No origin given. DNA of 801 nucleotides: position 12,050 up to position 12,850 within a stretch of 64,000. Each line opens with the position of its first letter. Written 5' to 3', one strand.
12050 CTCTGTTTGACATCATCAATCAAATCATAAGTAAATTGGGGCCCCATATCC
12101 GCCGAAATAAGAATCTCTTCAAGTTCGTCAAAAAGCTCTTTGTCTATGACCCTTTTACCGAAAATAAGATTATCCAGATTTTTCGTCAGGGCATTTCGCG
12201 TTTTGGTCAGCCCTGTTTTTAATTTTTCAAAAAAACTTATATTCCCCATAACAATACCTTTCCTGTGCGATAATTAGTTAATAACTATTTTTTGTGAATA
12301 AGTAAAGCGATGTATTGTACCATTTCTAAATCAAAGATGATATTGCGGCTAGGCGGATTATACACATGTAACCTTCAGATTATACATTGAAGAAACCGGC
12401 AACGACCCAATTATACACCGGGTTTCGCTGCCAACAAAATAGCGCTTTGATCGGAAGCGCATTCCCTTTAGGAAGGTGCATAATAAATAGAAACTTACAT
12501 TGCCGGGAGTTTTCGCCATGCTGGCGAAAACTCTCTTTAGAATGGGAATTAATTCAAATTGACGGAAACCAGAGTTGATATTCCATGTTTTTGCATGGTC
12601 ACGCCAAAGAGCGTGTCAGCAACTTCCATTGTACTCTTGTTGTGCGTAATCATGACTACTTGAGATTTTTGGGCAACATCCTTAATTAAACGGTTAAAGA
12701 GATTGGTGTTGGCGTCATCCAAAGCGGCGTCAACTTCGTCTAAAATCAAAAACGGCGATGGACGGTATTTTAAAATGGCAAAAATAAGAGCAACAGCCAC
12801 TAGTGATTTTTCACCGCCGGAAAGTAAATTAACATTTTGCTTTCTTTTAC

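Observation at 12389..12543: Unrecognised structured repeat family: conserved core plus position-conserved, sequence-variable hairpin (4 copies in 64 kb)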

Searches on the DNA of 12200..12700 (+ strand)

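Call 7: search_rna_families(source=window, threshold=evalue, start=12200, end=12700, max_evalue=10)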
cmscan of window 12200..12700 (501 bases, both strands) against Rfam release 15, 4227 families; matches with E-value up to 10: 1.
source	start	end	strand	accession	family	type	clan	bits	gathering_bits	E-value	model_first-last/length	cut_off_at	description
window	12462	12535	+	RF01822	RsaJ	Gene; sRNA;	-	23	100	0.0022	1-287/287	no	RNA Staph. aureus A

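Call 80: search_dna_similar(query=window:12317-12552:+, collection=plasmids, mode=distant, max_evalue=0.01, max_rows=10)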
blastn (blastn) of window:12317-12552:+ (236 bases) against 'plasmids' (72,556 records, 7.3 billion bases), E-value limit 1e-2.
No match.

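Call 81: search_dna_similar(query=window:12317-12552:+, collection=phages, mode=distant, max_evalue=0.01, max_rows=10)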
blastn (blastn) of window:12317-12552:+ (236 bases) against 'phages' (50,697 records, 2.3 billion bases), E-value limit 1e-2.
No match.
